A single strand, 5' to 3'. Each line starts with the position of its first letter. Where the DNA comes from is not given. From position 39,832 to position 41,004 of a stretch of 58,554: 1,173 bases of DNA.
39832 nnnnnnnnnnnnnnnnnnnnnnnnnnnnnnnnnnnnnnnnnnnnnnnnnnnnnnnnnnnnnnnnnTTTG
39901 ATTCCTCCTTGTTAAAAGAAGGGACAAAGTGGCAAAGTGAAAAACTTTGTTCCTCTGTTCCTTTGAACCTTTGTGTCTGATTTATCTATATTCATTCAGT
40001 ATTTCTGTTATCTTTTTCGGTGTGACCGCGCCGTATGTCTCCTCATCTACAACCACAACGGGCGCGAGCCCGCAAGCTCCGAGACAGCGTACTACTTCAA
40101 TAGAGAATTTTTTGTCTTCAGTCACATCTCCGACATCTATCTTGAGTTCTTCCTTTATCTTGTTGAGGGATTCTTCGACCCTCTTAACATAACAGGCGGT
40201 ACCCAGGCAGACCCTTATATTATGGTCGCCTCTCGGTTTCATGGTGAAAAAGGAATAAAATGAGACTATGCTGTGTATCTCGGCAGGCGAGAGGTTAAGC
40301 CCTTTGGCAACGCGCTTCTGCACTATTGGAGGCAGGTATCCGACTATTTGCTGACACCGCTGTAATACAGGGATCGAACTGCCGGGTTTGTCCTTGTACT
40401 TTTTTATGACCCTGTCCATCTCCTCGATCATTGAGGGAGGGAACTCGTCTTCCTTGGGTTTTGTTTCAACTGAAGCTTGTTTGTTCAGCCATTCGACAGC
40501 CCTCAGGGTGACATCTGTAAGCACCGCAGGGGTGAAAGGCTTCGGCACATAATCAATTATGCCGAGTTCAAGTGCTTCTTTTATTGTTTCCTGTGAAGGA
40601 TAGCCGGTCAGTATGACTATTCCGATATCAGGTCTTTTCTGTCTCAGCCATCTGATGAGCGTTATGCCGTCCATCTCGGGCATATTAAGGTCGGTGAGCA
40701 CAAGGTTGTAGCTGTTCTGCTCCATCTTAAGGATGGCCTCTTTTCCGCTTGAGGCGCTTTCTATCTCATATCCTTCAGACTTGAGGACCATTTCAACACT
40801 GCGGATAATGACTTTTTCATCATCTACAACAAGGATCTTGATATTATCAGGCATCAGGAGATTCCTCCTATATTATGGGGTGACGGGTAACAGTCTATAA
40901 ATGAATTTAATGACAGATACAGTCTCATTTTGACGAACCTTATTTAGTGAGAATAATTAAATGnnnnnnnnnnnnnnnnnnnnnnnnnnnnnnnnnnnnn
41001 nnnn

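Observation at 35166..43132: HydABC/Bfu-style flavin-FeS operon without a recognisable catalytic subunit, led by four signalling-type genes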

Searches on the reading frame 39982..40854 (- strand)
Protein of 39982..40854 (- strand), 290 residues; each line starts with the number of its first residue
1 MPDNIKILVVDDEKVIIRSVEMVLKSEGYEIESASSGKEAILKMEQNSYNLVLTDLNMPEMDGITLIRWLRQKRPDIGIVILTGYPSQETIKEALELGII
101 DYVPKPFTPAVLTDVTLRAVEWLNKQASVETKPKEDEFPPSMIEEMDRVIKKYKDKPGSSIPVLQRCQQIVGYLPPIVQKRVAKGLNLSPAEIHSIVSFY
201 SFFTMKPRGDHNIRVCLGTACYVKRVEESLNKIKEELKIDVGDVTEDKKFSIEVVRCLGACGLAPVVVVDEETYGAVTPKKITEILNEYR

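Call 3: search_protein_families(library=pfam, proteins=[window:39982-40854:-], max_evalue=0.01)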
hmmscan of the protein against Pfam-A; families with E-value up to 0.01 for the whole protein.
window:39982-40854:- (290 aa): 2 families
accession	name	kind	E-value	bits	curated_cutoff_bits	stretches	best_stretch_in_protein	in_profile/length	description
PF01257.25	2Fe-2S_thioredx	-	7.9e-48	162.4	24.8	1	147-290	2-145/145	Thioredoxin-like [2Fe-2S] ferredoxin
PF00072.30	Response_reg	-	9.4e-31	106.7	30.2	1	7-114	1-108/111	Response regulator receiver domain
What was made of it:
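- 39982..40854 (-): REC-BfuC fusion (290 aa): a receiver domain joined to a NuoE/HydC-type [2Fe-2S] subunit. Response_reg 106.7 bits plus 2Fe-2S_thioredx 162.4 bits, full length (call 3).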

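Call 4: search_protein_families(library=ncbifam, proteins=[window:39982-40854:-], max_evalue=0.01)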
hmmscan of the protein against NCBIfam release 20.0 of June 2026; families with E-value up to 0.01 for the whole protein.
window:39982-40854:- (290 aa): 115 families (the best 25 are shown)
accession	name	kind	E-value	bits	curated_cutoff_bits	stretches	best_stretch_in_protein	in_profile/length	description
NF005747.0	PRK07571.1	equivalog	4.7e-42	143.6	224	1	141-288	20-167/173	bidirectional hydrogenase complex protein HoxE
NF005722.0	PRK07539.1-2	equivalog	3.4e-38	131.2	141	1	139-289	6-156/157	NADH-quinone oxidoreductase subunit NuoE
NF004638.0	PRK05988.1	equivalog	1.1e-36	126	198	1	142-289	10-157/159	formate dehydrogenase subunit gamma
TIGR01958.1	nuoE_fam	subfamily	3.2e-34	118.2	142.4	1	146-290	2-148/148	NADH-quinone oxidoreductase subunit NuoE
NF005725.0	PRK07539.1-5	equivalog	3.8e-33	114.6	220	1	125-289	4-171/174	NADH-quinone oxidoreductase subunit NuoE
NF005721.0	PRK07539.1-1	equivalog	6.3e-27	94.6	308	1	135-289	23-177/292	NADH-quinone oxidoreductase subunit NuoE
NF005723.0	PRK07539.1-3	equivalog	1.7e-23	83.2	226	1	143-288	7-155/158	NADH-quinone oxidoreductase subunit NuoE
NF053512.1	nitric_RR_NosR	exception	3.3e-23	82.4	400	1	7-121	1-116/422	response regulator c-di-GMP phosphodiesterase, NosR family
NF006900.1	PRK09390.1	equivalog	9.1e-23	80.8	255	1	1-131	1-131/203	response regulator FixJ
NF005724.0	PRK07539.1-4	equivalog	7.8e-22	78.3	280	1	127-289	7-172/240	NADH-quinone oxidoreductase subunit NuoE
NF053854.1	RespRegPhoBBctds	equivalog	3.4e-21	75.6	270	1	7-135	1-127/225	two-component system response regulator PhoB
NF007689.0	PRK10365.1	equivalog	3.6e-21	75.5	760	1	3-120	4-121/441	sigma-54-dependent response regulator transcription factor ZraR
NF040534.1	resp_reg_YycF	equivalog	3.9e-21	75.4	340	1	6-174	2-167/231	response regulator YycF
NF008469.0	PRK11361.1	equivalog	1.1e-20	73.8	714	1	5-121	5-121/461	acetoacetate metabolism transcriptional regulator AtoC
NF008378.0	PRK11173.1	equivalog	3.4e-20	72.4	334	1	4-135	3-130/238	two-component system response regulator ArcA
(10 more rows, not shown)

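Call 8: find_related_loci(query=window:39982-40854:-, collection=genome_contigs, flank=10000)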
Query window:39982-40854:- (290 aa) in genome_contigs; peptide patterns used: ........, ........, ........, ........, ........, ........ (x = any residue, [..] = any of these).
600 stretches matched a pattern (row limit reached: there are more); 556 encode a relative of the query (tblastn E <= 1e-3); the best 80 are kept; 80 distinct loci.
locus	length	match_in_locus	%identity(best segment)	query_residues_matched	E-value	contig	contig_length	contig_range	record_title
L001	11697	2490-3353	86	1-289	4e-169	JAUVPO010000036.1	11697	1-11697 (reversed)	MAG: Deferribacteres bacterium isolate CSMAG_664 CSMAG_664_k127_22979468_length_11697_cov_25.8879, whole genome shotgun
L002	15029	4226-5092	77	1-290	1e-154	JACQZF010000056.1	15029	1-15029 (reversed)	MAG: Nitrospirae bacterium isolate NC_groundwater_1560_Pr4_S-0.65um_46_16 SR1-18-Sp65_coassembly_scaffold_290146, whole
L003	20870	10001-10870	75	1-289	1e-150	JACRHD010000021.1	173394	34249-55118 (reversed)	MAG: Nitrospirae bacterium isolate NC_groundwater_1768_Pr3_B-0.1um_50_19 SR-2_scaffold_141_1039728, whole genome shotgun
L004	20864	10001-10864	69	1-289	3e-139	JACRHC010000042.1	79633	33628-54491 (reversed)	MAG: Nitrospirae bacterium isolate NC_groundwater_1767_Pr3_B-0.1um_50_141 SR-2_scaffold_141_872730, whole genome shotgun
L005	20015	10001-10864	71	1-289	4e-138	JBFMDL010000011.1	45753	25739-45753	MAG: Nitrospirota bacterium isolate MAG218 MAG218_11, whole genome shotgun sequence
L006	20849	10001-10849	70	6-289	3e-137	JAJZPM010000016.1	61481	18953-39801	MAG: Nitrospirae bacterium isolate SKS1.bin124 NODE_762_length_61481_cov_5.772272, whole genome shotgun sequence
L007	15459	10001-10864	69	1-289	4e-137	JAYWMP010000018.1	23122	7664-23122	MAG: Nitrospirota bacterium isolate DY22_TVG17_BIN105 k141_788092, whole genome shotgun sequence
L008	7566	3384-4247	70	1-289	2e-136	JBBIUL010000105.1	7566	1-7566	MAG: Nitrospira sp. isolate PBS170224_bin_52 NODE_7100_length_7566_cov_9.24009, whole genome shotgun sequence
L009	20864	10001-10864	67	1-289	4e-136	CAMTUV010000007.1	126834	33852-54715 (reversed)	MAG: uncultured Nitrospirae bacterium isolate G03_MAG_00019 genome assembly, contig: G03_MAG_00019_000000000008, whole g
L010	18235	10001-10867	67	1-289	1e-135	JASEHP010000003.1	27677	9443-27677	MAG: Thermodesulfovibrionales bacterium isolate Yes70-26 NODE_3_length_27677_cov_31.991782, whole genome shotgun sequenc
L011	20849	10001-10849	72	6-289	7e-141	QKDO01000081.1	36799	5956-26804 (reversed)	MAG: Nitrospirae bacterium isolate SZUA-452 scaffold_2124, whole genome shotgun sequence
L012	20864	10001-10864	67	1-289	8e-135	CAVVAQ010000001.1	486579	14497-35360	MAG: uncultured Nitrospira sp. isolate MFD09730.bin.2.50 genome assembly, contig: contig_11683, whole genome shotgun seq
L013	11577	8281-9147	66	1-289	1e-134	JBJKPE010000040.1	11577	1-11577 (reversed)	MAG: Thermodesulfovibrionales bacterium isolate Bin_113 S1Ck127_1944779_flag_0_multi_24.1440_len_11577, whole genome sho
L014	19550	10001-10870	67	1-289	2e-134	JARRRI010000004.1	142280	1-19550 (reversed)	MAG: Candidatus Sulfobium sp. isolate Spart_224_MAG scaffold_243, whole genome shotgun sequence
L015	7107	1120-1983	67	1-289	7e-134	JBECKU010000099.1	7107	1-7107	MAG: Candidatus Sulfobium sp. isolate ETDI26 k127_1610382, whole genome shotgun sequence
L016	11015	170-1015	68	7-290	1e-133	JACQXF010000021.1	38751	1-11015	MAG: Nitrospirae bacterium isolate NC_groundwater_1508_Pr4_B-0.1um_43_4 SR1-18-B1_scaffold_130840, whole genome shotgun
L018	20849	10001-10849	69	6-289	3e-133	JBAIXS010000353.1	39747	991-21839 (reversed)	MAG: Candidatus Sulfobium mesophilum isolate bin_230 c_000024317311, whole genome shotgun sequence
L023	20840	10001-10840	58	7-289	1e-111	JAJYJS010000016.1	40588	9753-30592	MAG: Nitrospirae bacterium isolate DBS2-1.bin166 NODE_1627_length_40588_cov_13.064531, whole genome shotgun sequence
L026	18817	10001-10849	58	7-289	1e-109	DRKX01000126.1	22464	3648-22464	MAG TPA_asm: Nitrospirae bacterium isolate HyVt-450 HyVt-450_k145_516650, whole genome shotgun sequence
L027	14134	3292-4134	56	7-289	1e-108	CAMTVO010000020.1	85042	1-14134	MAG: uncultured Nitrospiraceae bacterium isolate G05_MAG_00012 genome assembly, contig: G05_MAG_00012_000000000020, whol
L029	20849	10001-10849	56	7-289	2e-108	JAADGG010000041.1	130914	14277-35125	MAG: Nitrospirota bacterium isolate M_MetaBat.107 contig-127_24, whole genome shotgun sequence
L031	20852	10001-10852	56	6-290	1e-105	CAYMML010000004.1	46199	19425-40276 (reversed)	MAG TPA_asm: uncultured Thermodesulfovibrio sp. isolate SRP162660_co1_93 genome assembly, contig: NODE_140_length_46199_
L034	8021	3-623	55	81-289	1e-79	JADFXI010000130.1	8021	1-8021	MAG: Nitrospirae bacterium isolate nDJH13bin21 nDJH13_bin21_NODE_130_length_8021_cov_2.284900, whole genome shotgun sequ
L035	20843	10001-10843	45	4-289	9e-77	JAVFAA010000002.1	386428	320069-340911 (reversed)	MAG: Dissulfurispiraceae bacterium isolate BF4_79 NODE_18_length_386428_cov_20.223414_Biofilm4, whole genome shotgun seq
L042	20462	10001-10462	52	137-290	6e-53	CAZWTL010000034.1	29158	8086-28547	MAG TPA_asm: uncultured Syntrophaceae bacterium isolate SRP192927_co7_456 genome assembly, contig: NODE_2591_length_2915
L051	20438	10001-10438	49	144-289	1e-49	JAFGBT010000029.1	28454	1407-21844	MAG: Spirochaetes bacterium isolate Zod_Metabat.1046 k87_6303176, whole genome shotgun sequence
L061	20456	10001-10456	46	136-290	1e-45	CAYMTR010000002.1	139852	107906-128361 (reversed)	MAG TPA_asm: uncultured Prolixibacteraceae bacterium isolate SRP294416_co1_202 genome assembly, contig: NODE_82_length_1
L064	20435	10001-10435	51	144-288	3e-45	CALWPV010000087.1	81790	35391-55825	MAG: uncultured Clostridia bacterium isolate E0_RM__bin70 genome assembly, contig: E0_RM__k127_2223506, whole genome sho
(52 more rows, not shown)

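Call 31: search_protein_families(library=pfam, proteins=[L016:5645-6016:+, L016:6007-6561:+, L016:6653-7183:+, L016:7168-8424:+, L016:8421-8888:+, L016:9168-10424:+, L004:14-2617:-, L004:2599-3861:-, L004:3869-4333:-, L004:4372-5562:-], max_evalue=0.00001)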
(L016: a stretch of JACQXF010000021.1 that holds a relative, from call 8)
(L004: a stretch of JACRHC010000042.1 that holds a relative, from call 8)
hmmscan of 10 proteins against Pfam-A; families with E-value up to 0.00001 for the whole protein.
L016:5645-6016:+ (123 aa): 1 family
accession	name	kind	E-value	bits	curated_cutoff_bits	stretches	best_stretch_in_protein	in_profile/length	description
PF00507.24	Oxidored_q4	-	6.3e-41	139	23.3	1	28-122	5-99/99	NADH-ubiquinone/plastoquinone oxidoreductase, chain 3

L016:6007-6561:+ (184 aa): 1 family
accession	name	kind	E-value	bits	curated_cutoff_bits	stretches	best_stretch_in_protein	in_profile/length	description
PF01058.29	Oxidored_q6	-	4.7e-30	104.4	27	1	61-169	1-128/128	NADH ubiquinone oxidoreductase, 20 Kd subunit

L016:6653-7183:+ (176 aa): 1 family
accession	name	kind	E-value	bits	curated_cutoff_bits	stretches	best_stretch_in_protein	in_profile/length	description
PF00329.25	Complex1_30kDa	-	4.6e-48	163.3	22.5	1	30-152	1-123/124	Respiratory-chain NADH dehydrogenase, 30 Kd subunit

L016:7168-8424:+ (418 aa): 1 family
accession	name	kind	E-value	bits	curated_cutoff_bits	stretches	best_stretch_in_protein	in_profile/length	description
PF00346.24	Complex1_49kDa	-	7e-121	402.9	24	1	147-418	1-271/271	Respiratory-chain NADH dehydrogenase, 49 Kd subunit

L016:8421-8888:+ (155 aa): 1 family
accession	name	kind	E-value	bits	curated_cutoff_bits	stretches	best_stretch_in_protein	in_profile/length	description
PF01257.25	2Fe-2S_thioredx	-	8.7e-50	168.8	24.8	1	11-154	1-144/145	Thioredoxin-like [2Fe-2S] ferredoxin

L016:9168-10424:+ (418 aa): 4 families
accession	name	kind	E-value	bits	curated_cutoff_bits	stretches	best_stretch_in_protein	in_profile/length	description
PF01512.22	Complex1_51K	-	1.7e-51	174.5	31.2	1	44-215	1-149/150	Nuo51 FMN-binding domain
PF10589.14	NADH_4Fe-4S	-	3.3e-31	107.5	23.5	1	327-409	2-84/85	NADH-ubiquinone oxidoreductase-F iron-sulfur binding region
PF22461.2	SLBB_2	-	2.9e-10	40.6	27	1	237-292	1-58/79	SLBB domain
PF10531.15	SLBB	-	1.4e-07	31.7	27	1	239-274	2-37/55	SLBB domain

L004:14-2617:- (867 aa): 10 families
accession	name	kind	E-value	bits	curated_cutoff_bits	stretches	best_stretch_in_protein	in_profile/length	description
PF00384.28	Molybdopterin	-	5e-51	174.2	24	1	280-687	1-352/353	Molybdopterin oxidoreductase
PF13510.11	Fer2_4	-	1.2e-19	70.6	22.8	1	9-83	4-81/82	2Fe-2S iron-sulfur cluster binding domain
PF10588.14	NADH-G_4Fe-4S_3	-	1.7e-17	63.1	27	1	90-126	1-37/40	NADH-ubiquinone oxidoreductase-G iron-sulfur binding region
PF22117.2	Fer4_Nqo3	-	1.6e-15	57.5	27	1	146-208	4-66/67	NADH-quinone oxidoreductase subunit 3, ferredoxin-like domain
PF04879.21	Molybdop_Fe4S4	-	7.6e-14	51.9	22.7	1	227-275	5-53/55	Molybdopterin oxidoreductase Fe4S4 domain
PF00111.32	Fer2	-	1.4e-07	31.8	21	1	11-61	1-49/77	2Fe-2S iron-sulfur cluster binding domain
PF01568.27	Molydop_binding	-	1.6e-07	31.8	26.8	1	764-855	12-106/110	Molydopterin dinucleotide binding domain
PF12838.12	Fer4_7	-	1.4e-06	29.1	27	1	152-207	1-52/52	4Fe-4S dicluster domain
PF14697.11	Fer4_21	-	1.4e-06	28.8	35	1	150-208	5-57/59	4Fe-4S dicluster domain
PF00037.32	Fer4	-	5.7e-06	26.4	21.1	0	192-208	7-23/24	4Fe-4S binding domain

L004:2599-3861:- (420 aa): 4 families
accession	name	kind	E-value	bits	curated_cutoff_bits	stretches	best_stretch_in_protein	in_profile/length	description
PF01512.22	Complex1_51K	-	4.2e-49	166.7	31.2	1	44-215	1-149/150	Nuo51 FMN-binding domain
PF10589.14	NADH_4Fe-4S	-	7.5e-32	109.5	23.5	1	327-410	2-85/85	NADH-ubiquinone oxidoreductase-F iron-sulfur binding region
PF22461.2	SLBB_2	-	7.2e-12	45.7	27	1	237-294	1-60/79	SLBB domain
PF10531.15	SLBB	-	2.2e-11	43.9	27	1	238-274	1-37/55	SLBB domain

L004:3869-4333:- (154 aa): 1 family
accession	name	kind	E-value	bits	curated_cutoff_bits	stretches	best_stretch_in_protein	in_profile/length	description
PF01257.25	2Fe-2S_thioredx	-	1.2e-50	171.6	24.8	1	10-154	1-145/145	Thioredoxin-like [2Fe-2S] ferredoxin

L004:4372-5562:- (396 aa): 1 family
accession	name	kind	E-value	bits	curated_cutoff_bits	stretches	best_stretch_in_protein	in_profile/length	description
PF00346.24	Complex1_49kDa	-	1.8e-117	391.7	24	1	126-396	1-271/271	Respiratory-chain NADH dehydrogenase, 49 Kd subunit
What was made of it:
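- On Complex I subunit NuoG: The neighbouring nuo operon annotated in full (L004) has its own NuoG (call 31).
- The nuo operons annotated in L004 and L016 already encode their own canonical NuoE, NuoF and (in L004) NuoG (call 31). The adjacent operons annotated in L004 and L016 encode canonical NuoE and NuoF, and L004 also NuoG (call 31).
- Tried and rejected: However, the nuo operons annotated next to this operon (L004, L016) encode their own canonical NuoE and NuoF, and L004 also NuoG (call 31).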

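Call 62: search_protein_families(library=pfam, proteins=[L018:5571-7154:+, L018:7151-7528:+, L018:7555-8952:+, L018:15792-16148:+, L018:16145-16591:+, L018:16662-17003:+, L018:18361-19044:+, L042:10949-14005:+], max_evalue=0.001)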
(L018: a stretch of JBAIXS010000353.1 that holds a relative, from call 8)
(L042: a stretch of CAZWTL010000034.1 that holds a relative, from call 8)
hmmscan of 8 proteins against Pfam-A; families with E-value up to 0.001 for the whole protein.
L018:5571-7154:+ (527 aa): 3 families
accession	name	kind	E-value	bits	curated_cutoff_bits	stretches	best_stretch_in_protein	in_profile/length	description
PF02518.31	HATPase_c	-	2.9e-26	92.5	26.4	1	413-522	2-109/111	Histidine kinase-, DNA gyrase B-, and HSP90-like ATPase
PF00672.30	HAMP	-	1.5e-14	54.5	25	1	217-264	4-51/53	HAMP domain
PF00512.31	HisKA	-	7.3e-13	48.8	26.9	1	305-368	2-64/66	His Kinase A (phospho-acceptor) domain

L018:7151-7528:+ (125 aa): 1 family
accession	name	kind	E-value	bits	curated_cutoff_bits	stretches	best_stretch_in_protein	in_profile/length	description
PF00072.30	Response_reg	-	6e-35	120.2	30.2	1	6-115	1-110/111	Response regulator receiver domain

L018:7555-8952:+ (465 aa): 11 families
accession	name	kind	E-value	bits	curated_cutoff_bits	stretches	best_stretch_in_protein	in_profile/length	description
PF00158.32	Sigma54_activat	-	2.6e-71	239.2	20.2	1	145-311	2-168/168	Sigma-54 interaction domain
PF00072.30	Response_reg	-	6.4e-32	110.5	30.2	1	6-115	1-110/111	Response regulator receiver domain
PF25601.1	AAA_lid_14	-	5.3e-28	97.1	27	1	316-387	1-72/87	AAA+ ATPase lid domain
PF14532.12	Sigma54_activ_2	-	2.2e-23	83.4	25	1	145-315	1-138/138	Sigma-54 interaction domain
PF07728.20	AAA_5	-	1e-09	39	22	1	168-286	2-123/139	AAA domain (dynein-related subfamily)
PF02954.25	HTH_8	-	8e-07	29.1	22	1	415-455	2-42/42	Bacterial regulatory protein, Fis family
PF00004.35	AAA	-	7.6e-06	26.8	21.2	1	168-286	1-110/131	ATPase family associated with various cellular activities (AAA)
PF20030.5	bpMoxR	-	0.00012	21.7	27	1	153-285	19-145/205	MoxR domain in the MoxR-vWA-beta-propeller ternary systems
PF07724.20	AAA_2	-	0.00025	21.6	27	1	167-293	5-132/166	AAA domain (Cdc48 subfamily)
PF01078.27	Mg_chelatase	-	0.00072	19.4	20.3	0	223-273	93-143/207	Magnesium chelatase, subunit ChlI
PF13191.12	AAA_16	-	0.00099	20.1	32.6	0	149-218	7-83/167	AAA ATPase domain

L018:15792-16148:+ (118 aa): 1 family
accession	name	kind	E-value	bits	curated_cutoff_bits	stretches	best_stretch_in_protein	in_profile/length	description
PF07085.17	DRTGG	-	4.3e-06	27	25.2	1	6-105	2-102/105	DRTGG domain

L018:16145-16591:+ (148 aa): 2 families
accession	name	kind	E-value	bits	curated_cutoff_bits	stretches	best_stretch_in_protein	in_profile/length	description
PF02518.31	HATPase_c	-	1.2e-08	35.8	26.4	1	49-138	12-107/111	Histidine kinase-, DNA gyrase B-, and HSP90-like ATPase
PF13581.12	HATPase_c_2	-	2.9e-08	34.2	27.4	1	20-137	9-126/127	Histidine kinase-like ATPase domain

L018:16662-17003:+ (113 aa): 2 families
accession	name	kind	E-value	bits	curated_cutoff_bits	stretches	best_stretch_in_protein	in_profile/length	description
PF07085.17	DRTGG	-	2.3e-05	24.6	25.2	1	16-104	12-101/105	DRTGG domain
PF02603.21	Hpr_kinase_N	-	6.2e-05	23.4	24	0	64-105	80-121/125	HPr Serine kinase N terminus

L018:18361-19044:+ (227 aa): 1 family
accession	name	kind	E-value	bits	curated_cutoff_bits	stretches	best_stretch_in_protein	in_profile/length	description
PF01694.28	Rhomboid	-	2.4e-35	122.2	22.6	1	65-216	5-141/143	Rhomboid domain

L042:10949-14005:+ (1018 aa): 19 families
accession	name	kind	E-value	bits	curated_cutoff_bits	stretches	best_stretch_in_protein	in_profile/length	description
PF01512.22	Complex1_51K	-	8.3e-47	159.3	31.2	1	160-329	2-148/150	Nuo51 FMN-binding domain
PF10589.14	NADH_4Fe-4S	-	1.2e-36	124.9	23.5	1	441-525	1-85/85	NADH-ubiquinone oxidoreductase-F iron-sulfur binding region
PF07992.20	Pyr_redox_2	-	4.1e-34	118.8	26.1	1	632-934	2-291/291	Pyridine nucleotide-disulphide oxidoreductase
PF14691.11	Fer4_20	-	4.1e-26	91.4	25.8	1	530-617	18-108/113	Dihydroprymidine dehydrogenase domain II, 4Fe-4S cluster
PF00070.33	Pyr_redox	-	6.9e-14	52.6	22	1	768-841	1-79/82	Pyridine nucleotide-disulphide oxidoreductase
PF13738.12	Pyr_redox_3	-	2e-12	47.4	30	1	766-830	164-230/305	Pyridine nucleotide-disulphide oxidoreductase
PF13450.12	NAD_binding_8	-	1.4e-10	41.7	21.9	1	635-668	1-34/68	NAD(P)-binding Rossmann-like domain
PF01266.30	DAO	-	3e-09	37.3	27.9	1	632-666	1-35/353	FAD dependent oxidoreductase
PF12831.13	FAD_oxidored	-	8.1e-08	32.4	27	1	633-669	2-38/416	FAD dependent oxidoreductase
PF00890.30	FAD_binding_2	-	2.6e-07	30.6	20.4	1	633-680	2-49/414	FAD binding domain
PF01262.27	AlaDh_PNT_C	-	3.3e-07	30.4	23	1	766-801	28-63/214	Alanine dehydrogenase/PNT, C-terminal domain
PF01593.30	Amino_oxidase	-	4.6e-07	29.9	19.8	0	641-667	2-28/443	Flavin containing amine oxidoreductase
PF03486.20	HI0933_like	-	1.5e-06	28.3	50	1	632-667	2-37/244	HI0933-like protein Rossmann domain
PF01946.23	Thi4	-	5.4e-06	26.3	26.2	1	632-667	19-55/235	Thi4 family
PF01257.25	2Fe-2S_thioredx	-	1.1e-05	25.8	24.8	1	5-80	65-142/145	Thioredoxin-like [2Fe-2S] ferredoxin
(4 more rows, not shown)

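Call 63: find_homologous_proteins(query=window:39982-40854:-, max_evalue=1e-10)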
Query window:39982-40854:- (290 aa): 7289 proteins with E <= 1e-10 among 8000 candidates; the best 120 are listed.
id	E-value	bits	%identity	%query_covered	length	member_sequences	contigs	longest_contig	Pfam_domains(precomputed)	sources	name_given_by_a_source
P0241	1.4e-186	636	100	100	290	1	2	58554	PF01257.26,PF00072.31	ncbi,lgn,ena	-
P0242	1.0e-183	627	99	100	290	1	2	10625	PF01257.26,PF00072.31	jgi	-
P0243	1.4e-178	610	94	100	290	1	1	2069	PF01257.26,PF00072.31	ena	-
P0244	3.4e-166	569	88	100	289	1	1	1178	PF01257.26,PF00072.31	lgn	-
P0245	6.7e-165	565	87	100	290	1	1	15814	PF01257.26,PF00072.31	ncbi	-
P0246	1.2e-164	564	86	100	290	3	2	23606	PF01257.26,PF00072.31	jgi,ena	jgi:NADP-reducing hydrogenase subunit HndA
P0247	4.6e-164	562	85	100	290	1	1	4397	PF01257.26,PF00072.31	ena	-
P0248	7.3e-164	562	86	100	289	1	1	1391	PF01257.26,PF00072.31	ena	-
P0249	1.2e-163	561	85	100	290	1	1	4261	PF01257.26,PF00072.31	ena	-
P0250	1.6e-163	561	85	100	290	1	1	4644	PF01257.26,PF00072.31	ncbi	-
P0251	1.7e-163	560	86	100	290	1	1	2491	PF01257.26,PF00072.31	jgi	jgi:NADH:ubiquinone oxidoreductase subunit E/CheY-like chemotaxis protein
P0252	5.1e-163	559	86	100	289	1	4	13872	PF01257.26,PF00072.31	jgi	jgi:NADH-quinone oxidoreductase subunit E/NADP-reducing hydrogenase subunit HndA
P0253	7.5e-163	558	85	100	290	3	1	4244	PF01257.26,PF00072.31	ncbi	-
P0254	8.0e-163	558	84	100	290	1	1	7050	PF01257.26,PF00072.31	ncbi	-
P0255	9.1e-163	558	86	100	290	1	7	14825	PF01257.26,PF00072.31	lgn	-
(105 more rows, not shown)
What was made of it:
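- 39982..40854 (-): All taxon names attached to them are Nitrospirae/Nitrospirota (call 63).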
